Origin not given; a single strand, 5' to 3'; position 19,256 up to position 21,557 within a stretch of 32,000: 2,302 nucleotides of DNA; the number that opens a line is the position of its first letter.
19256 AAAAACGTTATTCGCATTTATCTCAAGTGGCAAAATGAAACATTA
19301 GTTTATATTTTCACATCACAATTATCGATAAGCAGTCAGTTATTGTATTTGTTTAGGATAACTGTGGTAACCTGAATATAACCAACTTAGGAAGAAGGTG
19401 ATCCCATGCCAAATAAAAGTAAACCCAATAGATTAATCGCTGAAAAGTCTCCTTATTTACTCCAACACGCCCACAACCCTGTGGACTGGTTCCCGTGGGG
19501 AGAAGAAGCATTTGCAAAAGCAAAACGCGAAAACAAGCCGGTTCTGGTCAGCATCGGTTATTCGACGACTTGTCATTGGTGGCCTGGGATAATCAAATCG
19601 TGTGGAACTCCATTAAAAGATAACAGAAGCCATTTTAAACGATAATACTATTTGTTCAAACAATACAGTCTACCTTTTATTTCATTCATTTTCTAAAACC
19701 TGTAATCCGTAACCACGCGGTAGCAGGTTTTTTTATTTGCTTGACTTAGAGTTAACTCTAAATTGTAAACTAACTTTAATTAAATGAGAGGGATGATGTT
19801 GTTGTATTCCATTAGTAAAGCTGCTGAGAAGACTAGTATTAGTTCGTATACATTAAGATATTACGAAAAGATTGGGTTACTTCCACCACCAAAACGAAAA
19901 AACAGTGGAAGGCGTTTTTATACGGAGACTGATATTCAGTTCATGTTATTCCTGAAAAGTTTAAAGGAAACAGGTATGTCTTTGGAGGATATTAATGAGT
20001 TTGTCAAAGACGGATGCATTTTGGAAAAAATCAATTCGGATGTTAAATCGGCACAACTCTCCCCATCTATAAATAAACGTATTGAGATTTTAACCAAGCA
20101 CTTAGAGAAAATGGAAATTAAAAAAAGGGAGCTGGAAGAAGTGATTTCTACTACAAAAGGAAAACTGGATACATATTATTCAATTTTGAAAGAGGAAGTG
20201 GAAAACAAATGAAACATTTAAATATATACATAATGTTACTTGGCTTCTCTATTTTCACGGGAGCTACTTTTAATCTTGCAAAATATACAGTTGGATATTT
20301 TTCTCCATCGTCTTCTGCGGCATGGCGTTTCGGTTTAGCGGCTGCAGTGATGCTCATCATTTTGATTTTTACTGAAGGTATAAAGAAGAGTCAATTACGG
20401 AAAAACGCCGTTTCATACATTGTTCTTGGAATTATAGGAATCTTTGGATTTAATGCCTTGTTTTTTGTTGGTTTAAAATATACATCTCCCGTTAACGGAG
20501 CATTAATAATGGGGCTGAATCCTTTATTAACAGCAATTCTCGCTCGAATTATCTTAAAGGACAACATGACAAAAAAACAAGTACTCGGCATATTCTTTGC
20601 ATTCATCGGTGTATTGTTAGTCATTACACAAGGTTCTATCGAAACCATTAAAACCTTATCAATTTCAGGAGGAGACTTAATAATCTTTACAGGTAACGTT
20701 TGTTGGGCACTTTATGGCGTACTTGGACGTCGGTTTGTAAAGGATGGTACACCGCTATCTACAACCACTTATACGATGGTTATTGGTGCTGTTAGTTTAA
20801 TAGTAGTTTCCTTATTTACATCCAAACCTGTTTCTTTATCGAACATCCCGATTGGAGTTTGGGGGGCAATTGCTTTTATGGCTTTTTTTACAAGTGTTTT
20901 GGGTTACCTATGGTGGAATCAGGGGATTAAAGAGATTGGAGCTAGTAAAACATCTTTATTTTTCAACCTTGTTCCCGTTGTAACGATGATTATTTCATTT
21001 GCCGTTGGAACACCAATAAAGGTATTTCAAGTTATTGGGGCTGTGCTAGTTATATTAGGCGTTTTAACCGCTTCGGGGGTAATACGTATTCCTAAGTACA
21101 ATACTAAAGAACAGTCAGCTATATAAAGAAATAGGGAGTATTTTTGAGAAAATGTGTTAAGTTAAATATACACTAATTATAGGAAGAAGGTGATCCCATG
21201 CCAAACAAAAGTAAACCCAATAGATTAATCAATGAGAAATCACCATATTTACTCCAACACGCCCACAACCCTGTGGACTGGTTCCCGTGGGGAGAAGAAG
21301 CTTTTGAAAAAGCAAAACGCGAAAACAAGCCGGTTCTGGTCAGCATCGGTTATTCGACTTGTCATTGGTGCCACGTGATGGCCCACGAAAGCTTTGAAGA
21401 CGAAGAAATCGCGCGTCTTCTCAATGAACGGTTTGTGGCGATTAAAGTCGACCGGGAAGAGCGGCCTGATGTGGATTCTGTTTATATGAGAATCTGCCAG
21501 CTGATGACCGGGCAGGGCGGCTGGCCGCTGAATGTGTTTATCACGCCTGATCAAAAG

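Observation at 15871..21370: Four copies of the yyaL RBS plus 5' end delimit three cassettes: an integron-like serial-insertion array with no visible recombinase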

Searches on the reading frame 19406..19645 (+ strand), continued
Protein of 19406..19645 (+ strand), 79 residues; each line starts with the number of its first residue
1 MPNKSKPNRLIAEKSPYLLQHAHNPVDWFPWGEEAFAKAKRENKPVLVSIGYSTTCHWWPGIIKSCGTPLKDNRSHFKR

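Call 51: find_homologous_proteins(query=L095:14522-14680:+, max_evalue=0.00001)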
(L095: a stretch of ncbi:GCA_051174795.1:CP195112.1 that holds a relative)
Query L095:14522-14680:+ (53 aa): 580 proteins with E <= 0.00001 among 589 candidates; the best 120 are listed.
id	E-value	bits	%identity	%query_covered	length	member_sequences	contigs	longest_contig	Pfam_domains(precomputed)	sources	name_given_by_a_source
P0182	2.8e-29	117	98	100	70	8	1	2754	PF03190.22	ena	-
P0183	8.3e-28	112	92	100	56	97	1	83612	PF03190.22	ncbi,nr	ncbi:Thymidylate kinase [Bacillus safensis]|nr:DUF255 domain-containing protein [Bacillus safensis] 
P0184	8.5e-28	112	94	98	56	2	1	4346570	PF03190.22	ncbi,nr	ncbi:thioredoxin domain-containing protein [Bacillus glycinifermentans]|nr:DUF255 domain-containing 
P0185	8.9e-28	112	94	100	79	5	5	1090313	PF03190.22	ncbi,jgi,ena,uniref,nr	ncbi:DUF255 domain-containing protein [Bacillus subtilis]|jgi:Highly conserved protein containing a 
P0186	1.3e-27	112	94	100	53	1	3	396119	PF03190.22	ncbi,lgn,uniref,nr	ncbi:thymidylate kinase [Bacillus sp. GBSW19]|uniref:DUF255 domain-containing protein n=1 Tax=unclas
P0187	1.9e-27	111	92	100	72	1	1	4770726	PF03190.22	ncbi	-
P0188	2.6e-27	111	94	98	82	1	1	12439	PF03190.22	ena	-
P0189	3.7e-27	110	94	100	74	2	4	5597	PF03190.22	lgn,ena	-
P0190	7.8e-27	109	91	100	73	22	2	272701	PF03190.22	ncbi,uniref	ncbi:DUF255 domain-containing protein [Bacillus safensis]|uniref:DUF255 domain-containing protein n=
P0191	1.5e-26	108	91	100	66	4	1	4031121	PF03190.22,PF13899.13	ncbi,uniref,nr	ncbi:Thymidylate kinase YyaL [Bacillus mojavensis]|uniref:Thymidylate kinase YyaL n=1 Tax=Bacillus m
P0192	1.7e-26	108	91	100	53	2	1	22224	PF03190.22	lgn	-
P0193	1.8e-26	108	92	98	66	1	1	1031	PF03190.22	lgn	-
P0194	2.8e-26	107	91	100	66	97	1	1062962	PF03190.22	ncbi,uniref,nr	ncbi:DUF255 domain-containing protein [Bacillus subtilis]|uniref:DUF255 domain-containing protein n=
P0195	3.3e-26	107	89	100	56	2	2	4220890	PF03190.22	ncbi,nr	ncbi:DUF255 domain-containing protein [Bacillus halotolerans]|nr:DUF255 domain-containing protein [B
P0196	3.5e-26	107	89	100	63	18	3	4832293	PF03190.22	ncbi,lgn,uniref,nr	ncbi:DUF255 domain-containing protein [Bacillus glycinifermentans]|uniref:Spermatogenesis-associated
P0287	1.1e-21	93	77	100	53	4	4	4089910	PF03190.22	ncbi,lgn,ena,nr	ncbi:DUF255 domain-containing protein [Bacillus subtilis]|nr:DUF255 domain-containing protein [Bacil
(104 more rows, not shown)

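Call 52: find_encoding_contigs(protein=P0287, flank=10000, max_places=6)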
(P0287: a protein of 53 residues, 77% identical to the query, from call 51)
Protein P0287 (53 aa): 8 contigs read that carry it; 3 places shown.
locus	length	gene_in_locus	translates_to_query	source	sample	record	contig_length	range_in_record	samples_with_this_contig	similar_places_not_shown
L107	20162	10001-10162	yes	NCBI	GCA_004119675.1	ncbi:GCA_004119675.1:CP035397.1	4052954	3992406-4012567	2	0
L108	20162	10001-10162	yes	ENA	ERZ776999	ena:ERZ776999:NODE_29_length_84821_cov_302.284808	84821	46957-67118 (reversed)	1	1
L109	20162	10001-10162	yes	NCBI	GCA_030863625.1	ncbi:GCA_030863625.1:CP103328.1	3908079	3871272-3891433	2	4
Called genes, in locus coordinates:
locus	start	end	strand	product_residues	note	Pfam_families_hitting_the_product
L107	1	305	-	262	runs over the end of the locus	PF13517:FG-GAP_3 (faint), PF27120:YybI_C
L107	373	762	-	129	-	PF13474:SnoaL_3 (weak)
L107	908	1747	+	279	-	PF00805:Pentapeptide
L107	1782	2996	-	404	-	PF00083:Sugar_tr, PF07690:MFS_1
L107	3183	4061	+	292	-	PF00126:HTH_1, PF03466:LysR_substrate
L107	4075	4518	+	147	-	PF13673:Acetyltransf_10, PF00583:Acetyltransf_1, PF13508:Acetyltransf_7, PF08445:FR47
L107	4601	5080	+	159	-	PF11391:DUF2798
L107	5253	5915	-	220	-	PF00753:Lactamase_B, PF19583:ODP (weak), PF12706:Lactamase_B_2 (weak)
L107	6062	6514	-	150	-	PF01047:MarR, PF12802:MarR_2, PF13412:HTH_24 (weak)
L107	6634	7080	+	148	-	PF13673:Acetyltransf_10, PF00583:Acetyltransf_1, PF13508:Acetyltransf_7, PF08445:FR47 (weak)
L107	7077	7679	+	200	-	PF19700:DUF6198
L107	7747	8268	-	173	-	PF00583:Acetyltransf_1, PF13673:Acetyltransf_10, PF13508:Acetyltransf_7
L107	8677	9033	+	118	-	PF04237:YjbR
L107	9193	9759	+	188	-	PF01872:RibD_C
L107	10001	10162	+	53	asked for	PF03190:Thioredox_DsbH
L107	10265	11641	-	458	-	PF00083:Sugar_tr (weak), PF07690:MFS_1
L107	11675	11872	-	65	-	PF08050:Tet_res_leader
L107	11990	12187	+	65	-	PF03190:Thioredox_DsbH, PF13899:Thioredoxin_7 (weak)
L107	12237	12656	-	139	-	PF01451:LMWPc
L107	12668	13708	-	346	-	PF01758:SBF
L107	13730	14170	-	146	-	PF00903:Glyoxalase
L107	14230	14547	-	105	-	PF12840:HTH_20 (weak), PF01022:HTH_5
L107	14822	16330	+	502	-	PF00239:Resolvase, PF07508:Recombinase, PF13408:Zn_ribbon_recom (weak)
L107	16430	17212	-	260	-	-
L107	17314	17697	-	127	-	PF14729:DUF4467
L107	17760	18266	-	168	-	-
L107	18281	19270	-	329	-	PF13702:Lysozyme_like, PF01464:SLT, PF00877:NLPC_P60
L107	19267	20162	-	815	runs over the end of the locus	-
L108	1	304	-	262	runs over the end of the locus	PF13517:FG-GAP_3 (faint), PF27120:YybI_C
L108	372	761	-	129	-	PF13474:SnoaL_3 (weak), PF12680:SnoaL_2 (weak)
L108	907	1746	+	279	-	PF00805:Pentapeptide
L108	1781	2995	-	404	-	PF00083:Sugar_tr, PF07690:MFS_1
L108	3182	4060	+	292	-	PF00126:HTH_1, PF03466:LysR_substrate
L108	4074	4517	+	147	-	PF13673:Acetyltransf_10, PF00583:Acetyltransf_1, PF13508:Acetyltransf_7, PF08445:FR47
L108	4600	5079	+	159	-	PF11391:DUF2798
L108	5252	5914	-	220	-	PF00753:Lactamase_B, PF19583:ODP (weak), PF12706:Lactamase_B_2 (weak)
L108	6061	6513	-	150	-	PF01047:MarR, PF12802:MarR_2, PF13412:HTH_24 (weak)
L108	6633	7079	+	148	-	PF13673:Acetyltransf_10, PF00583:Acetyltransf_1, PF13508:Acetyltransf_7, PF08445:FR47 (weak)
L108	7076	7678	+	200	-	PF19700:DUF6198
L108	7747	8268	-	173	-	PF00583:Acetyltransf_1, PF13673:Acetyltransf_10, PF13508:Acetyltransf_7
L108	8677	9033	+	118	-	PF04237:YjbR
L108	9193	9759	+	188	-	PF01872:RibD_C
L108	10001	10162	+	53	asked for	PF03190:Thioredox_DsbH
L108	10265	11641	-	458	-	PF00083:Sugar_tr (weak), PF07690:MFS_1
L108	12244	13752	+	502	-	PF00239:Resolvase, PF07508:Recombinase, PF13408:Zn_ribbon_recom (weak)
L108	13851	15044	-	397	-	PF18801:RapH_N, PF00515:TPR_1 (faint), PF07719:TPR_2 (faint), PF13424:TPR_12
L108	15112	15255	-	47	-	-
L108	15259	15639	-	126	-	PF14729:DUF4467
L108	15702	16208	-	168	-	-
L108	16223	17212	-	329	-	PF13702:Lysozyme_like, PF01464:SLT, PF00877:NLPC_P60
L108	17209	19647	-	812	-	-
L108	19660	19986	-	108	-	PF08960:STIV_B116-like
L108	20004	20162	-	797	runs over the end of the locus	PF12846:AAA_10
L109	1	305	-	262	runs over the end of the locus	PF13517:FG-GAP_3 (faint), PF27120:YybI_C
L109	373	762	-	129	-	PF13474:SnoaL_3 (weak)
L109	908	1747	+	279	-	PF00805:Pentapeptide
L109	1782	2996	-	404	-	PF00083:Sugar_tr, PF07690:MFS_1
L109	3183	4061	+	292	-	PF00126:HTH_1, PF03466:LysR_substrate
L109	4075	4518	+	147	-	PF13673:Acetyltransf_10, PF00583:Acetyltransf_1, PF13508:Acetyltransf_7, PF08445:FR47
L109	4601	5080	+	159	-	PF11391:DUF2798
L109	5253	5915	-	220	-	PF00753:Lactamase_B, PF19583:ODP (weak), PF12706:Lactamase_B_2 (weak)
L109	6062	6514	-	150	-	PF01047:MarR, PF12802:MarR_2, PF13412:HTH_24 (weak)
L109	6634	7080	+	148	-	PF13673:Acetyltransf_10, PF00583:Acetyltransf_1, PF13508:Acetyltransf_7, PF08445:FR47 (weak)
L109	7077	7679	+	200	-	PF19700:DUF6198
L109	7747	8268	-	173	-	PF00583:Acetyltransf_1, PF13673:Acetyltransf_10, PF13508:Acetyltransf_7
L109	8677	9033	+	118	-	PF04237:YjbR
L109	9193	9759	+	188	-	PF01872:RibD_C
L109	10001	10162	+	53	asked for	PF03190:Thioredox_DsbH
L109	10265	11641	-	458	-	PF00083:Sugar_tr (weak), PF07690:MFS_1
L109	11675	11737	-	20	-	PF08050:Tet_res_leader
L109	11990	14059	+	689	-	PF03190:Thioredox_DsbH, PF13098:Thioredoxin_2 (weak), PF13899:Thioredoxin_7, PF03663:Glyco_hydro_76 (faint), PF07221:GlcNAc_2-epim (faint)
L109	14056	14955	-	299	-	PF02517:Rce1-like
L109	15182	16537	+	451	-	PF00083:Sugar_tr, PF07690:MFS_1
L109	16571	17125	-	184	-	PF12464:Mac, PF00132:Hexapep, PF14602:Hexapep_2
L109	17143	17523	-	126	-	PF00903:Glyoxalase, PF13669:Glyoxalase_4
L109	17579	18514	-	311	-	PF00356:LacI, PF00532:Peripla_BP_1, PF13377:Peripla_BP_3 (faint)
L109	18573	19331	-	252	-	PF03372:Exo_endo_phos, PF14529:Exo_endo_phos_2 (faint)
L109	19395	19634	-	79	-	PF01084:Ribosomal_S18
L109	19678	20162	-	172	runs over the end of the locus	PF00436:SSB, PF22657:SSB_1 (weak)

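Call 60: search_dna_similar(query=L096:12046-13551:+, collection=plasmids, mode=protein, max_rows=12, max_evalue=1e-30)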
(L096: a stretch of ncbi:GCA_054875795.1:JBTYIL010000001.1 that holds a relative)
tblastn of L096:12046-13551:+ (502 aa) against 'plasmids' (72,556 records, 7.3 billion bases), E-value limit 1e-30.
Records with a match: 2; places in all: 2; records where one place covers at least 80% of the query: 1.
Best place of each record, by identity: <60% 2.
By first word of the organism name: Aneurinibacillus 1; Bacillus 1.
By predicted mobility (MOB-suite, as given by PLSDB): non-mobilizable 2.
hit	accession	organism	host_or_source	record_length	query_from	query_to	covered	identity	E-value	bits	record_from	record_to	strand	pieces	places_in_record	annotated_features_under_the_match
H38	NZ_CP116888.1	Aneurinibacillus sp. Ricciae_BoGa-3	whole organism,Plant material,Lab grown ...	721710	7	485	95%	31.8%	1e-51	196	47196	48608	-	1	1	recombinase family protein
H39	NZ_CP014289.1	Bacillus thuringiensis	cell culture,soil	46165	10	330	64%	31.4%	1e-31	137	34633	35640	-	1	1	recombinase family protein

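Call 61: search_dna_similar(query=L096:12046-13551:+, collection=phages, mode=protein, max_rows=12, max_evalue=1e-30)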
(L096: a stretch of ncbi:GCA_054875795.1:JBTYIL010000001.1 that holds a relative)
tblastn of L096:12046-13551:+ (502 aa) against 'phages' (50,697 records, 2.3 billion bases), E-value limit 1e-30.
Records with a match: 15; places in all: 15; records where one place covers at least 80% of the query: 2.
Best place of each record, by identity: <60% 15.
By first word of the organism name: Bacillus 10; Staphylococcus 4; Terrisporobacter 1.
By host as written in the record: Bacillus subtilis subsp. subtilis str. 168 3; Bacillus subtilis 2; Bacillus subtilis BEST7003 2; Staphylococcus epidermidis 36-1 2; Bacillus cereus 1; Terrisporobacter sp. COM 1; Bacillus subtilis Delta6 1; Bacillus subtilis str. 168 1; and 2 more.
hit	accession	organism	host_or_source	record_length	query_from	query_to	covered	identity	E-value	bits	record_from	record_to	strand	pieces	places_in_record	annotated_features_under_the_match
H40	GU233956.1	Bacillus phage 11143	Bacillus cereus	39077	10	487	95%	29.5%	8e-32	135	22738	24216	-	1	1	site-specific recombinase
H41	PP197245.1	Terrisporobacter phage TVCOM_ph1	Terrisporobacter sp. COM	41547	3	484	96%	27.8%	1e-33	141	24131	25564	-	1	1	integrase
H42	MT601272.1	Bacillus phage vB_BsuS-Goe11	Bacillus subtilis Delta6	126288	7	377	74%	32.5%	2e-37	153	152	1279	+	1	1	yokA: site-specific recombinase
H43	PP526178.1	Bacillus phage phi3T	Bacillus subtilis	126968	7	377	74%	32.4%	1e-37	153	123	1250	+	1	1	record has no annotation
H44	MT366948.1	Bacillus phage Hyb3phi3Ts-SPbeta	Bacillus subtilis subsp. subtilis str. ...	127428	7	377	74%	32.4%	1e-37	153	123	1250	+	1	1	hypothetical protein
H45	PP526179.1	Bacillus phage phi3T-SPBeta hybrid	Bacillus subtilis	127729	7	377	74%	32.4%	1e-37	153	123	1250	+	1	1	record has no annotation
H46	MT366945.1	Bacillus phage phi3Ts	Bacillus subtilis subsp. subtilis str. ...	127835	7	377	74%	32.4%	1e-37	153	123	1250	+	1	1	hypothetical protein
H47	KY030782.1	Bacillus phage phi3T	Bacillus subtilis str. 168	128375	7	377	74%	32.4%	1e-37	153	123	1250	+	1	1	DNA invertase Pin like protein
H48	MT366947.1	Bacillus phage Hyb2phi3Ts-SPbeta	Bacillus subtilis subsp. subtilis str. ...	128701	7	377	74%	32.4%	1e-37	153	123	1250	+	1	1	hypothetical protein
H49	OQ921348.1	Bacillus phage SPbetaL8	Bacillus subtilis BEST7003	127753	7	377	74%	31.9%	2e-38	155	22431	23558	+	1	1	hypothetical protein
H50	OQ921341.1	Bacillus phage SPbetaL1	Bacillus subtilis BEST7003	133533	7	375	74%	32.1%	4e-39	157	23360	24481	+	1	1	hypothetical protein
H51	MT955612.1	Staphylococcus phage SPbeta-like 2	Staphylococcus haemolyticus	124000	3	379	75%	28.8%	6e-36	148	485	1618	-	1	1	recombinase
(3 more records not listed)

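Call 62: search_solved_structures(query=L096:12046-13551:+, max_evalue=0.001)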
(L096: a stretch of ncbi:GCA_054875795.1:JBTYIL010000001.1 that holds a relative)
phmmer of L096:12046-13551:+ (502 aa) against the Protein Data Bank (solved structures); distinct sequences matched with E-value up to 0.001: 5.
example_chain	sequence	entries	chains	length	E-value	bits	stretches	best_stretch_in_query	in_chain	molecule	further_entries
9dxh_A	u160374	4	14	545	2.7e-28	102.2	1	7-481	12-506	Resolvase homolog YokA | Site-specific recombinase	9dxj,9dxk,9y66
9dxd_A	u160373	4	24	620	3.4e-28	101.8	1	7-481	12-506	Resolvase homolog YokA,SPbeta prophage-derived uncharacterized protein YotN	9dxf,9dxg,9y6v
3g13_A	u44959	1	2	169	6.6e-09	38.2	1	9-157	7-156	Putative conjugative transposon recombinase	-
3bvp_A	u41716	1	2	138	4e-05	25.7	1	8-113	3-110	TP901-1 Integrase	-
3lhk_A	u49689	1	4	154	0.0008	21.4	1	21-124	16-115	putative DNA binding protein MJ0014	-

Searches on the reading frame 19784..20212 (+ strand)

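Call 6: search_protein_families(library=pfam, proteins=[window:19784-20212:+])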
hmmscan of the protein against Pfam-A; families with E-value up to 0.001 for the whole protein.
window:19784-20212:+ (142 aa): 2 families
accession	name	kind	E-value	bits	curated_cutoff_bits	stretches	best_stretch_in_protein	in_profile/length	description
PF13411.12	MerR_1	-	5.4e-20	71.7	21.6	1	8-74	1-66/69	MerR HTH family regulatory protein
PF00376.29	MerR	-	7.9e-16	58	28.2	1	9-46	1-38/38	MerR family regulatory protein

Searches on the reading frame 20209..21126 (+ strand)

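Call 6: search_protein_families(library=pfam, proteins=[window:20209-21126:+])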
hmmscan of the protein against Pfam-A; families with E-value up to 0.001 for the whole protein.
window:20209-21126:+ (305 aa): 1 family
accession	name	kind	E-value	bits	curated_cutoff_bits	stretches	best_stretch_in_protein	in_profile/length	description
PF00892.27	EamA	-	4.2e-53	179.7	28.2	2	155-287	3-132/135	EamA-like transporter family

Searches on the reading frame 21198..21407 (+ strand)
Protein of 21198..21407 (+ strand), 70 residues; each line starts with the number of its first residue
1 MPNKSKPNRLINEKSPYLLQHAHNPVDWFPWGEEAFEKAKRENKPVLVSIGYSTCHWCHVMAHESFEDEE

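Call 22: search_dna_similar(query=window:21198-21407:+, collection=plasmids, mode=protein, max_rows=30)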
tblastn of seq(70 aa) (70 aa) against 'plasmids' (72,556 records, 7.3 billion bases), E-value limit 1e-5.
Records with a match: 12; places in all: 14; records where one place covers at least 80% of the query: 12.
Best place of each record, by identity: 60-80% 12.
By first word of the organism name: Paenibacillus 3; Paraburkholderia 2; Polaromonas 1; Nonomuraea 1; Cupriavidus 1; Thiothrix 1; Chondrinema 1; Arthrobacter 1; Nocardia 1.
By predicted mobility (MOB-suite, as given by PLSDB): non-mobilizable 10; mobilizable 1; conjugative 1.
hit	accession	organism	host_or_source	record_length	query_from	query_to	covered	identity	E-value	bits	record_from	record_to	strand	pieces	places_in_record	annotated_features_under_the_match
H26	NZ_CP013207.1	Paenibacillus sp. IHB B 3084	single,lake sediment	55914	1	70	100%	78.6%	3e-33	125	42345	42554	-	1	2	thioredoxin domain-containing protein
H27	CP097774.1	Paenibacillus polymyxa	Cell culture,Rizosphere soil sample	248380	1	70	100%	77.1%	3e-32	123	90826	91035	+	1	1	thioredoxin domain-containing protein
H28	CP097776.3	Paenibacillus polymyxa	Cell culture,Rizosphere soil sample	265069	1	70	100%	77.1%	3e-32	123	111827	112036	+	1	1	thioredoxin domain-containing protein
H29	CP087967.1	Polaromonas sp. P1-6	cell culture,cave ground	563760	4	70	96%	68.7%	1e-27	110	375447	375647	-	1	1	none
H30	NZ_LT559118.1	Nonomuraea gerenzanensis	-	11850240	8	70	90%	73.0%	4e-28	111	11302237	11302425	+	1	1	none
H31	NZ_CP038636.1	Cupriavidus oxalaticus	whole organism,sewage sludge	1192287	8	68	87%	73.8%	2e-27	109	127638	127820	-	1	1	none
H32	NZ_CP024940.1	Paraburkholderia hospita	soil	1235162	5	68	91%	67.2%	4e-27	108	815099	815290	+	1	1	record has no annotation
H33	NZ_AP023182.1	Paraburkholderia sp. PGU19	Physopelta gutta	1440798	5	68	91%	67.2%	7e-26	104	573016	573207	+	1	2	record has no annotation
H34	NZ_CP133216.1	Thiothrix subterranea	hydrogen sulfide spring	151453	8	70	90%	66.7%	4e-24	100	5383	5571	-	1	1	thioredoxin domain-containing protein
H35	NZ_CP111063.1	Chondrinema litorale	Seaweed,red alga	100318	8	68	87%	65.6%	4e-24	100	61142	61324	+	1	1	thioredoxin domain-containing protein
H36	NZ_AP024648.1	Arthrobacter sp. StoSoilB13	-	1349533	8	70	90%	63.5%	8e-20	87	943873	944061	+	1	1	record has no annotation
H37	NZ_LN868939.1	Nocardia farcinica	not known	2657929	8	68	87%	60.7%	5e-19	86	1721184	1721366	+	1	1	none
